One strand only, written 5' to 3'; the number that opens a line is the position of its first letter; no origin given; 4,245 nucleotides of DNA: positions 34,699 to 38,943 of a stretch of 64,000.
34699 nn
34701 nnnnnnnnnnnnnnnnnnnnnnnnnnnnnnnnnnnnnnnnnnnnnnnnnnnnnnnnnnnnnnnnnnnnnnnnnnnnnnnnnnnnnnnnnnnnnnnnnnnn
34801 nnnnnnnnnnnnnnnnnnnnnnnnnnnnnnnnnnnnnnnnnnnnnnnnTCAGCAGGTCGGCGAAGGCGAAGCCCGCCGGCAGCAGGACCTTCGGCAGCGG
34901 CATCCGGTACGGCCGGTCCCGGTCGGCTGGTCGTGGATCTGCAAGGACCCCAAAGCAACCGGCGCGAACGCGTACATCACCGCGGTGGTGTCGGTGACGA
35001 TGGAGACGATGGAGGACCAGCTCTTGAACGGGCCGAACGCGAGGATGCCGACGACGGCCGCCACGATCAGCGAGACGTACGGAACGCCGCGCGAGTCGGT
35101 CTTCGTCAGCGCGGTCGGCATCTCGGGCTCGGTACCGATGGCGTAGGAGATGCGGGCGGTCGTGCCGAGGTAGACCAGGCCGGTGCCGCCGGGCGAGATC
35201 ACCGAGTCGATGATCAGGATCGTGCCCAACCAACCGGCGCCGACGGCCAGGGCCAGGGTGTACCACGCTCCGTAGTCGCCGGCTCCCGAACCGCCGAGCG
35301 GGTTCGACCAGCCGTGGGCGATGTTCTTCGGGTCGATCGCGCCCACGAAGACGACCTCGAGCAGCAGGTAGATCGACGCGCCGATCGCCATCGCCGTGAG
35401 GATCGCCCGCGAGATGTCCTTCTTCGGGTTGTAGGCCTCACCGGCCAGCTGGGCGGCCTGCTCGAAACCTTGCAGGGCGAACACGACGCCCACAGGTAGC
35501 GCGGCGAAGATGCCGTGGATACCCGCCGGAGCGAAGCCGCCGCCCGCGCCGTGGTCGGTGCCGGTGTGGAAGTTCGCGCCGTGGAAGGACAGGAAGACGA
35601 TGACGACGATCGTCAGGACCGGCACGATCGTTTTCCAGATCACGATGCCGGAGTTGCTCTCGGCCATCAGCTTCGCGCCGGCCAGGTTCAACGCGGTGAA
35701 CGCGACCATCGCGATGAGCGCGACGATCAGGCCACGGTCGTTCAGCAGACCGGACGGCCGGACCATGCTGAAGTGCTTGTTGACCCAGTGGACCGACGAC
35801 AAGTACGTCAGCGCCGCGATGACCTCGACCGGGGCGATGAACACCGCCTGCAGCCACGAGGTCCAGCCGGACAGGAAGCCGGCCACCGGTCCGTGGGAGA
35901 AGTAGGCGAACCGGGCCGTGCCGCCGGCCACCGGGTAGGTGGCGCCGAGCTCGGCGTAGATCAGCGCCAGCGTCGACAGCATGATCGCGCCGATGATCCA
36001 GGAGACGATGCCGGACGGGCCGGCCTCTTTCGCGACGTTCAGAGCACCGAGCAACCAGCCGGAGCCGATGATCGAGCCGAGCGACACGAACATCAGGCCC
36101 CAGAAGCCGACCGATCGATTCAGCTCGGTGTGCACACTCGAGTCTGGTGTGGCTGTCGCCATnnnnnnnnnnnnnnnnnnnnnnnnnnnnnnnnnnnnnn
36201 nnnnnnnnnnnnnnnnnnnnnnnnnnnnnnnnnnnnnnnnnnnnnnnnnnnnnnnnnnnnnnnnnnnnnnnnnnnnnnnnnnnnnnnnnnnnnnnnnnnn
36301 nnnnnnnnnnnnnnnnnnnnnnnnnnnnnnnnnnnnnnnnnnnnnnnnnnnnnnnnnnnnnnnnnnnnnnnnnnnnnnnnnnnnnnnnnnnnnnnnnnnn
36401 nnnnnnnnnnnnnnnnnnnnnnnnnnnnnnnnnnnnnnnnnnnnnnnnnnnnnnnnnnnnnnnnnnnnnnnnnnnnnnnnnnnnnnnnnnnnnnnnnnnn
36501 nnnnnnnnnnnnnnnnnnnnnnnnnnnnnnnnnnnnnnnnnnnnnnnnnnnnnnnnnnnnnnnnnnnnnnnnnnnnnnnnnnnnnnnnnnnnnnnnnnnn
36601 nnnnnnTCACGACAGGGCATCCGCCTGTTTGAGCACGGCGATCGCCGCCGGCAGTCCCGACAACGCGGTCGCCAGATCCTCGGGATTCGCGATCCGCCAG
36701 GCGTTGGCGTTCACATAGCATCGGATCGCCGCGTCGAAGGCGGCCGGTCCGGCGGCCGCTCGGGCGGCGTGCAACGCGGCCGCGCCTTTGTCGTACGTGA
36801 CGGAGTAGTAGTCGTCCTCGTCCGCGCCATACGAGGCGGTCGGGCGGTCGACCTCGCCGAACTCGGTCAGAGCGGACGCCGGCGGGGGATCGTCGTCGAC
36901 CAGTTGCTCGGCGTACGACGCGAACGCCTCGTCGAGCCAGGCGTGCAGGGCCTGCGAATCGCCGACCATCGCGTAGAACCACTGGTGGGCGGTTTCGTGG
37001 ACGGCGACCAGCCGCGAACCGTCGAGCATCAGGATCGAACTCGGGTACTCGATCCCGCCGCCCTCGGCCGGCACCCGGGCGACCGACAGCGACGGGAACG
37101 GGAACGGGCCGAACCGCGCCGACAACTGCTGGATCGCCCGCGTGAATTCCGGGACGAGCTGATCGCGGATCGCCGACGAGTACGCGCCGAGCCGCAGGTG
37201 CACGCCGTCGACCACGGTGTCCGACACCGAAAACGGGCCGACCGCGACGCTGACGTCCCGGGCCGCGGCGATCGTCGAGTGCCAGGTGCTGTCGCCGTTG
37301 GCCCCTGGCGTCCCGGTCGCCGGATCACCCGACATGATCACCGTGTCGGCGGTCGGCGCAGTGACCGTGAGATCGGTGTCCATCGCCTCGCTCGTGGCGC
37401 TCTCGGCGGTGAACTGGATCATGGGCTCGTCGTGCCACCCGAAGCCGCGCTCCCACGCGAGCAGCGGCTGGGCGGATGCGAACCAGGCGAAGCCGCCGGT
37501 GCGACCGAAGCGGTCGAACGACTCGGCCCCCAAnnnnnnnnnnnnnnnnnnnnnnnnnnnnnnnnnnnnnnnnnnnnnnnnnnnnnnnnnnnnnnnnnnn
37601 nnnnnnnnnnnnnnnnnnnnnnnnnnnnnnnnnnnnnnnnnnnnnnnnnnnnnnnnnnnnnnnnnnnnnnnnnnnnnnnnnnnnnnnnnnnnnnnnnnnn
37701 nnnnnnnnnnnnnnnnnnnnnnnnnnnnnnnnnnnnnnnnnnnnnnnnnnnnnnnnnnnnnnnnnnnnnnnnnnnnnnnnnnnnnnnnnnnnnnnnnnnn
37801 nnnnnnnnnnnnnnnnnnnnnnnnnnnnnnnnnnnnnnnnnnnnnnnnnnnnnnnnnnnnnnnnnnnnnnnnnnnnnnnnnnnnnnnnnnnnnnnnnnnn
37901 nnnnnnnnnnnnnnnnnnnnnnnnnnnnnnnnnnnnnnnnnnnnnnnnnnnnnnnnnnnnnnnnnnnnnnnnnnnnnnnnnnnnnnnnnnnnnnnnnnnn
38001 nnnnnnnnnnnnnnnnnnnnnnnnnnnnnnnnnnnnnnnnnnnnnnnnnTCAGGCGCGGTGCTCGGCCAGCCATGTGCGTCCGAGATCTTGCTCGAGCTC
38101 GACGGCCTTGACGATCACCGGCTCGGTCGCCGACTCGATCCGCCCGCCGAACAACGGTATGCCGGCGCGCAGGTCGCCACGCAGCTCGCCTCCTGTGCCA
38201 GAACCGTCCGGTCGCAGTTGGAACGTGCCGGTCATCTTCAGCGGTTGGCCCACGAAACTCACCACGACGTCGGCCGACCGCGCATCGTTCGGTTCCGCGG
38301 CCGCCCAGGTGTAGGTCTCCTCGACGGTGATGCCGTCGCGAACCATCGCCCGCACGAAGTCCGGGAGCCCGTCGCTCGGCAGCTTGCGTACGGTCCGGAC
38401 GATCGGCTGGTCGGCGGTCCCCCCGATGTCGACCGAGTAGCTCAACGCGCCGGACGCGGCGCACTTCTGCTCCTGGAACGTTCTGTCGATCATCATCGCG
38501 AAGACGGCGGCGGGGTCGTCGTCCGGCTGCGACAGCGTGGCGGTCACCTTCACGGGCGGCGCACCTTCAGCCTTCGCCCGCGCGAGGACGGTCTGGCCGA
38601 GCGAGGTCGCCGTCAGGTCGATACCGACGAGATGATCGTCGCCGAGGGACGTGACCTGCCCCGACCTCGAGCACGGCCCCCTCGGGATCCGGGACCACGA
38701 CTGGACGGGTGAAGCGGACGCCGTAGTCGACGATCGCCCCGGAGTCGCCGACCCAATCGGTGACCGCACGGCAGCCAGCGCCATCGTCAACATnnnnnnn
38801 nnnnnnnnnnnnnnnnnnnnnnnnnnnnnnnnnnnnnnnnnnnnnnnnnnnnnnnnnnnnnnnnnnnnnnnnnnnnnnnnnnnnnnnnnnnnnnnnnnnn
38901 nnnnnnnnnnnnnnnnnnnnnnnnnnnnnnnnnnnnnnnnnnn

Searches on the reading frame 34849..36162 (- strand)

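Call 43: search_protein_families(library=pfam, proteins=[window:34849-36162:-], max_evalue=0.001)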
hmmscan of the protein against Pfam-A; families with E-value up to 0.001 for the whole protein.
window:34849-36162:- (437 aa): 2 families
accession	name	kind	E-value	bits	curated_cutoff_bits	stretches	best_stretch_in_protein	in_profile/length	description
PF13520.12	AA_permease_2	-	4.3e-42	144.9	27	1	19-400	2-362/427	Amino acid permease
PF00324.27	AA_permease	-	1.1e-37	130.3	24.6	1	23-376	2-345/470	Amino acid permease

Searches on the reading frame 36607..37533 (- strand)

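Call 43: search_protein_families(library=pfam, proteins=[window:36607-37533:-], max_evalue=0.001)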
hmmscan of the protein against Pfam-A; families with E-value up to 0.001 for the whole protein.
window:36607-37533:- (308 aa): 1 family
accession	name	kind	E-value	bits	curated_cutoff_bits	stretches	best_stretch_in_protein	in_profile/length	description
PF01433.26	Peptidase_M1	-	1.5e-13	51.3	27.7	1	175-293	69-205/218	Peptidase family M1 domain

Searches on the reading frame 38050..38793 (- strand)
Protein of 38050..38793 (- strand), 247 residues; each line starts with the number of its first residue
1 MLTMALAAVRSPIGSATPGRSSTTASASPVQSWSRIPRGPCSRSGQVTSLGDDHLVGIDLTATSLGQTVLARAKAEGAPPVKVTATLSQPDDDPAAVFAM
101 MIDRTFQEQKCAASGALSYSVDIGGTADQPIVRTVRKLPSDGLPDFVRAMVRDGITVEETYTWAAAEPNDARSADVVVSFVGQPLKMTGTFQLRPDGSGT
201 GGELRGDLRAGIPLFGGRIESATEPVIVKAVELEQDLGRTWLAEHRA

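Call 43: search_protein_families(library=pfam, proteins=[window:38050-38793:-], max_evalue=0.001)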
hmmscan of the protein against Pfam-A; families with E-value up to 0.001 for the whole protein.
window:38050-38793:- (247 aa): 1 family
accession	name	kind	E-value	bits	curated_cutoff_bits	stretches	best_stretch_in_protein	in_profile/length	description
PF10698.15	DUF2505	-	7.2e-34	117.6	26.9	1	93-242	9-158/158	Protein of unknown function (DUF2505)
